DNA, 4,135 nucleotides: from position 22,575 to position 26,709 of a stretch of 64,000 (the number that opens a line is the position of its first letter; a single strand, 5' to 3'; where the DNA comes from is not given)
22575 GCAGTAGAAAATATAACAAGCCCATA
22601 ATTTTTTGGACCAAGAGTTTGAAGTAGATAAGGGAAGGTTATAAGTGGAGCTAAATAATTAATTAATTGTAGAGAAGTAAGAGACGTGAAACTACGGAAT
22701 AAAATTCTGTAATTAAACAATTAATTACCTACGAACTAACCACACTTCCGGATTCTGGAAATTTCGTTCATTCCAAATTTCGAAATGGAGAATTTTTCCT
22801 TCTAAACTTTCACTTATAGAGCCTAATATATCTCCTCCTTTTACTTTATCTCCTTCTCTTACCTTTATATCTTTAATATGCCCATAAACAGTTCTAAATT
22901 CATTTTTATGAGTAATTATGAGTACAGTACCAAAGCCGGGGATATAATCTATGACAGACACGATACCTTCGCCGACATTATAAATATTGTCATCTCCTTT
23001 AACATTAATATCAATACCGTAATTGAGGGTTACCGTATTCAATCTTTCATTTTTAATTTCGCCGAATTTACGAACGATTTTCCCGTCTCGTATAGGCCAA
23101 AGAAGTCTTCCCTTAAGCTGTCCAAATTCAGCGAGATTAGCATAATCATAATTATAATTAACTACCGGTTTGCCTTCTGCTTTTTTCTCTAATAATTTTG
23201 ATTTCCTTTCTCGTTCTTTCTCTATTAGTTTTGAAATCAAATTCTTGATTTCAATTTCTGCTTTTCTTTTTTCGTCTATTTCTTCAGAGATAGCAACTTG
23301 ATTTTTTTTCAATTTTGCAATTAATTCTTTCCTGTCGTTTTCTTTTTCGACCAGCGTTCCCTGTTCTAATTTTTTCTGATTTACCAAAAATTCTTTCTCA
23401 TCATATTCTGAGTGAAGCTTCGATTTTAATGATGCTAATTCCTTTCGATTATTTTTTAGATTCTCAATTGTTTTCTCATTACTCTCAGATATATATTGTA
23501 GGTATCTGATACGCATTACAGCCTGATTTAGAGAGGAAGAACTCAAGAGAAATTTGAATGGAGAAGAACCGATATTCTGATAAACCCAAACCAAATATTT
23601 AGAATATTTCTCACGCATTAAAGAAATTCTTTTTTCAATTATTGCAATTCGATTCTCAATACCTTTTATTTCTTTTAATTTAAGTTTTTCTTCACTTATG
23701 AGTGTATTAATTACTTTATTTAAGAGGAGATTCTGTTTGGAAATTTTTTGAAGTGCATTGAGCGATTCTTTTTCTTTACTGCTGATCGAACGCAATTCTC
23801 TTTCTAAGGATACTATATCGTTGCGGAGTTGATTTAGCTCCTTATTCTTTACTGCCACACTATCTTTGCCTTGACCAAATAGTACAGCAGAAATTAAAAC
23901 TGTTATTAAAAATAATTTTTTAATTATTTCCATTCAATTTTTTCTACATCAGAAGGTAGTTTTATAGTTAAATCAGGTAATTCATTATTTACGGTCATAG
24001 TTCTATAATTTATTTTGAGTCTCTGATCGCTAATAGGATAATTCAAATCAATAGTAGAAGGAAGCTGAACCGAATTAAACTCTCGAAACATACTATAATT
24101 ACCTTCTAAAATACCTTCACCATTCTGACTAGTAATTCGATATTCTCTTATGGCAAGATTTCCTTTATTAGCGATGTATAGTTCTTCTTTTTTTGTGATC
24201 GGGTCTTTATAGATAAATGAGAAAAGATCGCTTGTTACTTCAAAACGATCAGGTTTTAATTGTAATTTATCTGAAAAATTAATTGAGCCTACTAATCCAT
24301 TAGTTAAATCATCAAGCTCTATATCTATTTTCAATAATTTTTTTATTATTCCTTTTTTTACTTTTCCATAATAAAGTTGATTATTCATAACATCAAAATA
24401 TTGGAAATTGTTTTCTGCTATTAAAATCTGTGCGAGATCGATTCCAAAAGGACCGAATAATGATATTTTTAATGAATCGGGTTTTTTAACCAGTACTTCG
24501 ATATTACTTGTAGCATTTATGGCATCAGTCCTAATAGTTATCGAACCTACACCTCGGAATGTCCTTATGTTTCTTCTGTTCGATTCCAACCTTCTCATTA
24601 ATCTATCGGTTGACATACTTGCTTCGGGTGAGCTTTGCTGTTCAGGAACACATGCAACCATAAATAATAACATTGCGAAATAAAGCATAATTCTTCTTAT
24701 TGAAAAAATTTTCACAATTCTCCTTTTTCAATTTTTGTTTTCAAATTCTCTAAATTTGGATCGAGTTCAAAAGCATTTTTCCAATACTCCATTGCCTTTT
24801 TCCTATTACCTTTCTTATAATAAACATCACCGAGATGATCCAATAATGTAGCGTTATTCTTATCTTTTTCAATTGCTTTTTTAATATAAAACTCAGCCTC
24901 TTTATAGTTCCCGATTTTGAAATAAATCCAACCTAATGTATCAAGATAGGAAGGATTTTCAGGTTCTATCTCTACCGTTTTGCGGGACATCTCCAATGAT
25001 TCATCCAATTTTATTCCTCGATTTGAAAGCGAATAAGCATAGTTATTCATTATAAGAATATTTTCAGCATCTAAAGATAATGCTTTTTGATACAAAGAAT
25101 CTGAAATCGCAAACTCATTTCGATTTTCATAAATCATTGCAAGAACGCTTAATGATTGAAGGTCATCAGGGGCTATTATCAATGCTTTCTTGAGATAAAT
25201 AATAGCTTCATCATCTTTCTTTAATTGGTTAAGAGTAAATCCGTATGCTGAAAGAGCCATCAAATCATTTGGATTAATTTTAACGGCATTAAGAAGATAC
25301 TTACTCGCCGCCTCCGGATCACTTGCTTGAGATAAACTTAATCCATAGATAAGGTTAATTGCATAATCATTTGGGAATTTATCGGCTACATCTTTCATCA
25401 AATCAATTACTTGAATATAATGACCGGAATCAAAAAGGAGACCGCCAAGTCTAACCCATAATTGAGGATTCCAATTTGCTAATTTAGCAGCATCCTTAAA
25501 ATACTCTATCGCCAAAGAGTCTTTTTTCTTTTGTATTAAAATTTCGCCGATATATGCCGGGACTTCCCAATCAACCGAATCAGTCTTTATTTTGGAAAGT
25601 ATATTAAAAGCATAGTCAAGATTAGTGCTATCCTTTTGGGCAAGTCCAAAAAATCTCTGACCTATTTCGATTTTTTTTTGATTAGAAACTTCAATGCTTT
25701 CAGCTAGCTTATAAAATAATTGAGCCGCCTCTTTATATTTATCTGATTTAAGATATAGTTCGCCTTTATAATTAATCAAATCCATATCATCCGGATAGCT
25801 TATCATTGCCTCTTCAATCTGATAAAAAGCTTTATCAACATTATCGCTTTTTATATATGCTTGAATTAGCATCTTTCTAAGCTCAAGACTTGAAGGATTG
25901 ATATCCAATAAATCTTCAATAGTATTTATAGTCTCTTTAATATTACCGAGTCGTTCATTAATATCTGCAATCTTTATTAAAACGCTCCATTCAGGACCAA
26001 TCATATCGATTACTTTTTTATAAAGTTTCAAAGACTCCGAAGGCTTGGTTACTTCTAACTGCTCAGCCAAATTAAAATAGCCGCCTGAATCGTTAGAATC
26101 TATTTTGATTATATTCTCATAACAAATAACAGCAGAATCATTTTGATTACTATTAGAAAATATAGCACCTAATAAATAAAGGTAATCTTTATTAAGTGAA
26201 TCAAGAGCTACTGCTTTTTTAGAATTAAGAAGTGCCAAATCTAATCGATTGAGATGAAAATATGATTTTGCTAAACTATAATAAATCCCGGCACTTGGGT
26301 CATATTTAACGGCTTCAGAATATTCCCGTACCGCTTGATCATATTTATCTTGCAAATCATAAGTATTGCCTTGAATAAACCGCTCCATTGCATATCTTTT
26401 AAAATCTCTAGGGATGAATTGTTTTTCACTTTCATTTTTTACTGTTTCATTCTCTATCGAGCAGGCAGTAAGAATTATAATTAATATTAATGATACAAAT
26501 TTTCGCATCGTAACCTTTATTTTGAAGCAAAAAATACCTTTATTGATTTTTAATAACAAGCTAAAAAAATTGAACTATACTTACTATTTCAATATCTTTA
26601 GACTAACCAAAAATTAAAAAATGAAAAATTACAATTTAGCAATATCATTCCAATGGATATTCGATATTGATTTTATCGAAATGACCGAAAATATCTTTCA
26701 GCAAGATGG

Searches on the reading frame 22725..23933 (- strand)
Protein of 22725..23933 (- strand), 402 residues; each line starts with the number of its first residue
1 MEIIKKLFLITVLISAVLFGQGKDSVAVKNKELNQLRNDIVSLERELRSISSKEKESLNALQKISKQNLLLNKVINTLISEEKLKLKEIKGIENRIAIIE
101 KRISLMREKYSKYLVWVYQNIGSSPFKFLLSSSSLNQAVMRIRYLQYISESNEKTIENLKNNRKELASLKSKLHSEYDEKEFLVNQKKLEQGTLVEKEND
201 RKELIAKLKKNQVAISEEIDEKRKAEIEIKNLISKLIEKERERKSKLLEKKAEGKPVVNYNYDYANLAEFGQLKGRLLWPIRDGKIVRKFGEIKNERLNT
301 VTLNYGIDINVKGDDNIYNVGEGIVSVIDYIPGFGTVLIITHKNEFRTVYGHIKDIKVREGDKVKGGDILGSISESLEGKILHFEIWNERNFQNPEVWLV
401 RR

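Call 35: search_protein_families(library=pfam, proteins=[window:22725-23933:-], max_evalue=0.001)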
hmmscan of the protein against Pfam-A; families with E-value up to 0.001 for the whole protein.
window:22725-23933:- (402 aa): 3 families
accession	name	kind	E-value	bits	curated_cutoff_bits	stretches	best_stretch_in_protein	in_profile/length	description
PF01551.29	Peptidase_M23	-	3.7e-19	69.1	28.7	1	304-395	3-96/96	Peptidase family M23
PF24568.1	CC_PcsB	-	8.4e-05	22.8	27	1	97-167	2-73/75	Peptidoglycan hydrolase PcsB, coiled-coil domain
PF13533.13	Biotin_lipoyl_2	-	0.00075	19.7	29.8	0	351-373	9-31/32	Biotin-lipoyl like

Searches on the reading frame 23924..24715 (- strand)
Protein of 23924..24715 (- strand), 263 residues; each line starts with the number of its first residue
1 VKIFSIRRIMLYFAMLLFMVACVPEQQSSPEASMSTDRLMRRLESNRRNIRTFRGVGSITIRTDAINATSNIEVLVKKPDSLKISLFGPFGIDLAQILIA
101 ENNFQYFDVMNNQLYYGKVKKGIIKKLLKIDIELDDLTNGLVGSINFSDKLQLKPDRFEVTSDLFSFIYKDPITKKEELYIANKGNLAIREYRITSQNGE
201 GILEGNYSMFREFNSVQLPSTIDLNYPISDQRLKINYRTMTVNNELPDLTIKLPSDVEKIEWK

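Call 35: search_protein_families(library=pfam, proteins=[window:23924-24715:-], max_evalue=0.001)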
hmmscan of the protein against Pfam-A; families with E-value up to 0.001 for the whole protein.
window:23924-24715:- (263 aa): 1 family
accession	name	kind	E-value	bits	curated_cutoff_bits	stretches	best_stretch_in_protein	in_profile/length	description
PF14125.13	DUF4292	-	1.6e-20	74.1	23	1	49-260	3-209/209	Domain of unknown function (DUF4292)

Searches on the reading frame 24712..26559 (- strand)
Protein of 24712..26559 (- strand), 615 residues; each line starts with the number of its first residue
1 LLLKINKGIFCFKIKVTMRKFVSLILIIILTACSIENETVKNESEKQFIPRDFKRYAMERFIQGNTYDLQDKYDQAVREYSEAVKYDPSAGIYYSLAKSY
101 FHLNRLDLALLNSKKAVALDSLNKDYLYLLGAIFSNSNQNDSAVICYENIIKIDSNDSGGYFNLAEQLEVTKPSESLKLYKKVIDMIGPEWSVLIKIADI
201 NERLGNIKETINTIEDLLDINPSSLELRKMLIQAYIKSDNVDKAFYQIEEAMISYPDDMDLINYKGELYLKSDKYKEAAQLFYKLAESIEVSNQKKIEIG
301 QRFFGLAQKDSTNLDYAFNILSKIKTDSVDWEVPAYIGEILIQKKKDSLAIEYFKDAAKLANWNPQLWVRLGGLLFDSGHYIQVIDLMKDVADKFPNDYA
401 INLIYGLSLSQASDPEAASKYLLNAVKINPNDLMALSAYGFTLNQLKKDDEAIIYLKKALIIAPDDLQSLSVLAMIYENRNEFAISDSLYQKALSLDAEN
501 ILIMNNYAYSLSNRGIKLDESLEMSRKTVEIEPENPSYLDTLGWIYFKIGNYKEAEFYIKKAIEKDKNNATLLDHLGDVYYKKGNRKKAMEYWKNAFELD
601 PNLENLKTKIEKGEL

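Call 37: search_protein_families(library=ncbifam, proteins=[window:24712-26559:-], max_evalue=0.001)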
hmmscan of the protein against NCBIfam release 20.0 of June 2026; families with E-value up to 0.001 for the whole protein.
window:24712-26559:- (615 aa): 26 families (the best 25 are shown)
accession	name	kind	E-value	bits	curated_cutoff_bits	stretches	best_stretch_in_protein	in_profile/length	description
TIGR02917.1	PEP_TPR_lipo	equivalog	8.4e-47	159.6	312.2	2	306-591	612-892/899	XrtA/PEP-CTERM system TPR-repeat protein PrsT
NF040959.1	MamA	equivalog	1.2e-39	135.9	200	4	378-532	50-203/204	magnetosome protein MamA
TIGR02521.1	type_IV_pilW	equivalog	6.7e-33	114.2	154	2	450-594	48-193/234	type IV pilus biogenesis/stability protein PilW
NF033758.1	gliding_GltE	equivalog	2.2e-15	56.6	225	1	423-606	144-326/411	adventurous gliding motility TPR repeat lipoprotein GltE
TIGR00540.1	TPR_hemY_coli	hypoth_equivalog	8.3e-15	54.4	142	2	519-595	309-384/385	heme biosynthesis-associated TPR protein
TIGR02552.1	LcrH_SycD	equivalog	1.2e-14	54.2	104.8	1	489-611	6-130/136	SycD/LcrH family type III secretion system chaperone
NF033920.0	C39_PA2778_fam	equivalog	2.3e-14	53.4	150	0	442-526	165-248/255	PA2778 family cysteine peptidase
NF007302.0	PRK09782.1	equivalog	6.1e-14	51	1223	1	411-591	557-735/990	phage receptor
TIGR03939.1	PGA_TPR_OMP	equivalog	1.1e-12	47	366.65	0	519-608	103-192/800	poly-beta-1,6 N-acetyl-D-glucosamine export porin PgaA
NF047371.1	FlcA_CTERM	equivalog_domain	2.3e-12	46.2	300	2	416-607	330-510/646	periplasmic flagellar collar protein FlcA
NF008520.0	PRK11447.1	equivalog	2.6e-12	45.4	858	1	548-605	281-338/1157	cellulose synthase complex outer membrane protein BcsC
NF008757.0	PRK11788.1-5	equivalog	1.1e-09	37.9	363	0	89-250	179-342/388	lipopolysaccharide assembly protein LapB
NF033762.1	social_mot_Tgl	equivalog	1.3e-08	34.5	225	1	490-603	54-169/252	social motility TPR repeat lipoprotein Tgl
NF052415.1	T3SS_chap_SctY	equivalog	1.7e-08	34.9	70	0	217-282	32-100/106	type III secretion apparatus assembly chaperone SctY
NF047558.1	TPR_END_plus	domain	3.2e-08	33.4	32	0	579-604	8-34/56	TPR end-of-group domain-containing protein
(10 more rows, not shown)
